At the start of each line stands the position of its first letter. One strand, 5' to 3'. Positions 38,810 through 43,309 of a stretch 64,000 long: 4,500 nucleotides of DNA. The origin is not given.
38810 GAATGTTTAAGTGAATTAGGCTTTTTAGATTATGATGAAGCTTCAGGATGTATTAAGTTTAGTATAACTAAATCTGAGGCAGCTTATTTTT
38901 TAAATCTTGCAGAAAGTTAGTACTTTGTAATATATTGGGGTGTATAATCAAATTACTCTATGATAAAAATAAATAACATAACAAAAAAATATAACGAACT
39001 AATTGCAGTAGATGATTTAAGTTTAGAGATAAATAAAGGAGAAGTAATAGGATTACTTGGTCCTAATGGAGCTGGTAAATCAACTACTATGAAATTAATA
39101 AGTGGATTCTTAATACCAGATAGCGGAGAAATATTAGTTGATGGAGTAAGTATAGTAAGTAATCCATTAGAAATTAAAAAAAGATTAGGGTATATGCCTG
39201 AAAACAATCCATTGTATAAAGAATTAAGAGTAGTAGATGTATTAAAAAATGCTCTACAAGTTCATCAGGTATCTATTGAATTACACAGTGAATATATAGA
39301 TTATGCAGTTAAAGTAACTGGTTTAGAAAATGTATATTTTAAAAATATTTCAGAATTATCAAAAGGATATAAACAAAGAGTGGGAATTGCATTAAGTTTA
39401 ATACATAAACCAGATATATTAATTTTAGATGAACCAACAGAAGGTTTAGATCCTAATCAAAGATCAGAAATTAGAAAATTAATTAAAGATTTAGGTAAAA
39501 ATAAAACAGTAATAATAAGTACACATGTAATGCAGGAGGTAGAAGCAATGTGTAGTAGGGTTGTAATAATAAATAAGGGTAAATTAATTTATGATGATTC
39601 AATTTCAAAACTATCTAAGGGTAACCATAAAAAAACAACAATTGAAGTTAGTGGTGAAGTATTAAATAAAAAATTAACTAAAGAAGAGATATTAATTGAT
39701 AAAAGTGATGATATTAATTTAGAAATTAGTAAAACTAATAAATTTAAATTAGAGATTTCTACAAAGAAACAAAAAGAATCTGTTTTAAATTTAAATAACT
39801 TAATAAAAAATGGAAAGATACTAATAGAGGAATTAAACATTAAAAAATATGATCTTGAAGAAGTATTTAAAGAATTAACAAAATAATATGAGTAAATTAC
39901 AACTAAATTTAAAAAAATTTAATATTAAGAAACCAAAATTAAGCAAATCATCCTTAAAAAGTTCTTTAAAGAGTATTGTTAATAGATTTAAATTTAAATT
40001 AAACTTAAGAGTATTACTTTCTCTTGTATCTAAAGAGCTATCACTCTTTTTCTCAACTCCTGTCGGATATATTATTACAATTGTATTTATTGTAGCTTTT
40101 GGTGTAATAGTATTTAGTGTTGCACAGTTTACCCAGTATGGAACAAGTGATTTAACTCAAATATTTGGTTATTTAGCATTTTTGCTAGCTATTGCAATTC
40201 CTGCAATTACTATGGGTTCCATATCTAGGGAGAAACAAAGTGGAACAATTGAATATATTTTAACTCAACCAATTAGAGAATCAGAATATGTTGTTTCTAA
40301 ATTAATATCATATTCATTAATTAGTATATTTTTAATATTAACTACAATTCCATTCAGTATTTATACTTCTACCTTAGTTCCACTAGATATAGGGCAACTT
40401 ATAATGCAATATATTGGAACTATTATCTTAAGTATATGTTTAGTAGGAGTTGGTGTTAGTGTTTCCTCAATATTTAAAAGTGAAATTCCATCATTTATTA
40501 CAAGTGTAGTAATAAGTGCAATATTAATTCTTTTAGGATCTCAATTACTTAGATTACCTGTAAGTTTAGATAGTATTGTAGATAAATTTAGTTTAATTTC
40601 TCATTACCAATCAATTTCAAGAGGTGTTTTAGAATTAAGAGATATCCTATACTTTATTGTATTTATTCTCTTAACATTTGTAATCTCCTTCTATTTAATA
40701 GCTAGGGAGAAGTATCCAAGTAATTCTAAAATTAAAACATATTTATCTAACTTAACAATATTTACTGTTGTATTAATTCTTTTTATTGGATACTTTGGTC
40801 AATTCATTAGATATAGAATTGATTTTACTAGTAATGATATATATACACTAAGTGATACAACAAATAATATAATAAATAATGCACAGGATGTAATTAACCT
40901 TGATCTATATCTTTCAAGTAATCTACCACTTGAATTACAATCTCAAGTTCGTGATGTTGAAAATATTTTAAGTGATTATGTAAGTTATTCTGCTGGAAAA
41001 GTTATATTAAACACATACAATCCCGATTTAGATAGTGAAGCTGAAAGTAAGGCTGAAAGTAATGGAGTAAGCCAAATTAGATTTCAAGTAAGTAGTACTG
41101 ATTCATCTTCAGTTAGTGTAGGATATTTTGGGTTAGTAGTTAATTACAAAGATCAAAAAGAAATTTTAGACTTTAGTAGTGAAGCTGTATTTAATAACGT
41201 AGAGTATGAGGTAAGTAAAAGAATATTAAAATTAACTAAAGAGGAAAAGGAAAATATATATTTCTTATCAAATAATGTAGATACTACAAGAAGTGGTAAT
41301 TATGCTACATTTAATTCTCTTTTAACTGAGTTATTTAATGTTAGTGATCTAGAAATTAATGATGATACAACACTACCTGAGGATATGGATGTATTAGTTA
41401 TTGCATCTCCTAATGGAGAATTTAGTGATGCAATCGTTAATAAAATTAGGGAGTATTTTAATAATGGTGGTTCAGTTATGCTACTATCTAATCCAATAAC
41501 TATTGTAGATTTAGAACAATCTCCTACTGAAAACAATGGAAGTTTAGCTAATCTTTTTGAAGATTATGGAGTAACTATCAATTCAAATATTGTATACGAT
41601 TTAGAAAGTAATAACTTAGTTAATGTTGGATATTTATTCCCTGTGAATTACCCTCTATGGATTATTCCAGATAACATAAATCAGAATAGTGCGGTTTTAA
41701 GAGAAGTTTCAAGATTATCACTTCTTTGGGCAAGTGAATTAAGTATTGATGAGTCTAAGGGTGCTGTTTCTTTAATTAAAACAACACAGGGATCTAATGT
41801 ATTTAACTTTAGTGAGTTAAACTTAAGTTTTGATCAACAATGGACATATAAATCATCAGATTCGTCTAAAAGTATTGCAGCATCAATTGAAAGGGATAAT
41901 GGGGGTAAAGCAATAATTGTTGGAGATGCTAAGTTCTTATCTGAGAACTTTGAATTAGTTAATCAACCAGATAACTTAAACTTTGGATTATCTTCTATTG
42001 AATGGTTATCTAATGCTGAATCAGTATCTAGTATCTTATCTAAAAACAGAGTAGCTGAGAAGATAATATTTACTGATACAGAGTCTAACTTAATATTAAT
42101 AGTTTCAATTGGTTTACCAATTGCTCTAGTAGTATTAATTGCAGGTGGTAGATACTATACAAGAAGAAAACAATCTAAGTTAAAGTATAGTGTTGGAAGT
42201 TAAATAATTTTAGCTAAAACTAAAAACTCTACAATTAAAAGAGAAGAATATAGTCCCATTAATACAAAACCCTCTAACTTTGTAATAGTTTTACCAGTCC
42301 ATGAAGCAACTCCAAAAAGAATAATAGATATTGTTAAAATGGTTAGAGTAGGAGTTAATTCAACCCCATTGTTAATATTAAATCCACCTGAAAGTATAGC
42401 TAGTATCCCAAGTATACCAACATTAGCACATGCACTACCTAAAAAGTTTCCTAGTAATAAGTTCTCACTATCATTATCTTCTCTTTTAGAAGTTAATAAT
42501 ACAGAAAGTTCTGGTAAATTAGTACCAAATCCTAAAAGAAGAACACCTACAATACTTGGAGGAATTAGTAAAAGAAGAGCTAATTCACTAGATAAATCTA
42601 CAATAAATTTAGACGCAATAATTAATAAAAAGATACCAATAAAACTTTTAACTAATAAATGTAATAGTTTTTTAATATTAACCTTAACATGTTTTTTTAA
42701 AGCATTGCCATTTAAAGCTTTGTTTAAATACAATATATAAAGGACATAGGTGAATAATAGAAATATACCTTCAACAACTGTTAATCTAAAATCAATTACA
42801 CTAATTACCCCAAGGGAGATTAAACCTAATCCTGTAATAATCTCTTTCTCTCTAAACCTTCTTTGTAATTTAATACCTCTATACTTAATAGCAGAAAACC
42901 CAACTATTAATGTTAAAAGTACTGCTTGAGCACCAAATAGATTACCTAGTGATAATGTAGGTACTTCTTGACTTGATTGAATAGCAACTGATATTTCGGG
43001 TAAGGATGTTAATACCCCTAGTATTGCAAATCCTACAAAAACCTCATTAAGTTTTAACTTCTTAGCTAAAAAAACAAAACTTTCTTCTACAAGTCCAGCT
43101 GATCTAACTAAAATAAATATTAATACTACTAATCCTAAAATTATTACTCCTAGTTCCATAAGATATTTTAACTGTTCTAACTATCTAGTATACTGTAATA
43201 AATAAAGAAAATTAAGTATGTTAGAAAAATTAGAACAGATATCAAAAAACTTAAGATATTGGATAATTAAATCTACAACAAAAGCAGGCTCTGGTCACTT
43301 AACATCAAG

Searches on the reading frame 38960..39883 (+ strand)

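Call 79: search_protein_families(library=pfam, proteins=[window:38960-39883:+], max_evalue=0.001)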
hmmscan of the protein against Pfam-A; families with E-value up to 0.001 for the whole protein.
window:38960-39883:+ (308 aa): 3 families
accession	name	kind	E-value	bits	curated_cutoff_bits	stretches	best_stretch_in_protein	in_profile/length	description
PF00005.33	ABC_tran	-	3.9e-32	112.1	25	1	18-160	2-136/137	ABC transporter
PF13304.12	AAA_21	-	5.6e-13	50.1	27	1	129-189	234-298/304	AAA domain, putative AbiEii toxin, Type IV TA system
PF02463.25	SMC_N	-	3e-05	24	40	0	131-202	135-209/220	RecF/RecN/SMC N terminal domain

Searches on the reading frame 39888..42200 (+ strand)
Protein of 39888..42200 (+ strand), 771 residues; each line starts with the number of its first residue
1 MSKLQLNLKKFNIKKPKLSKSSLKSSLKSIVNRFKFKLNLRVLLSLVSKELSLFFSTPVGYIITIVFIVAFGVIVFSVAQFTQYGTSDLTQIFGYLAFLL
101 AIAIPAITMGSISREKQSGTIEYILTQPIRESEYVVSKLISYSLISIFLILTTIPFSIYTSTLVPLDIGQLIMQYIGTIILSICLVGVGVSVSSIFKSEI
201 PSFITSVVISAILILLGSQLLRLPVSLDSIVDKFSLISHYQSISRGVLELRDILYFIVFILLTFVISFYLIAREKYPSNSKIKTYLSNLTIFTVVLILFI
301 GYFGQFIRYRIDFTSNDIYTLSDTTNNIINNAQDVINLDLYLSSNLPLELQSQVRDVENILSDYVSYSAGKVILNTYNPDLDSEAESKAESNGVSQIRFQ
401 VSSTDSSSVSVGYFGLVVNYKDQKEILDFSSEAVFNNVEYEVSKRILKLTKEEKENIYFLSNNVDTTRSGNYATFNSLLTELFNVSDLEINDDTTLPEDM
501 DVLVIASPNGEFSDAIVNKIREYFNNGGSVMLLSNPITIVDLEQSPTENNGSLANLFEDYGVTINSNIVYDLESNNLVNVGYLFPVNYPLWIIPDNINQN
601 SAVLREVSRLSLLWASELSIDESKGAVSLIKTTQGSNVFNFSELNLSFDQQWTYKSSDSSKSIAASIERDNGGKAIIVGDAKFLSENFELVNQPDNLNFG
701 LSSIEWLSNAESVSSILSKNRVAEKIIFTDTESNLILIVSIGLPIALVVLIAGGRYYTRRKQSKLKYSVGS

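Call 79: search_protein_families(library=pfam, proteins=[window:39888-42200:+], max_evalue=0.001)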
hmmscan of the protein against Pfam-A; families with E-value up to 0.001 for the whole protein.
window:39888-42200:+ (771 aa): 6 families
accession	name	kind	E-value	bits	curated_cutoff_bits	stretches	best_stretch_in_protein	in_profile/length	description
PF09822.16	ABC_transp_aux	-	2.9e-27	96.1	34.7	1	455-709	2-281/288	ABC-type uncharacterized transport system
PF23357.1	DUF7088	-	3.5e-20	72.6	27.8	1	316-418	2-104/105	Domain of unknown function (DUF7088)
PF12679.13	ABC2_membrane_2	-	1.6e-10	41.1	27.2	1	83-221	64-203/283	ABC-2 family transporter protein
PF01061.29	ABC2_membrane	-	2.3e-07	31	26.9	1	43-217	3-177/211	ABC-2 type transporter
PF12730.13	ABC2_membrane_4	-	4.1e-07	30.6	27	1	62-213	14-175/179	ABC-2 family transporter protein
PF23355.1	IFT52_GIFT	-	6.8e-06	25.8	27.2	1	498-569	44-108/246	IFT52 GIFT domain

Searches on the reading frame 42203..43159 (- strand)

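Call 79: search_protein_families(library=pfam, proteins=[window:42203-43159:-], max_evalue=0.001)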
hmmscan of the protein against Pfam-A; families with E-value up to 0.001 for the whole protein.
window:42203-43159:- (319 aa): 1 family
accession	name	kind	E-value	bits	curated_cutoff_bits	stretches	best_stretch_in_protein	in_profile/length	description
PF01699.29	Na_Ca_ex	-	5.7e-32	111.2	24.9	2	172-310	6-148/151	Sodium/calcium exchanger protein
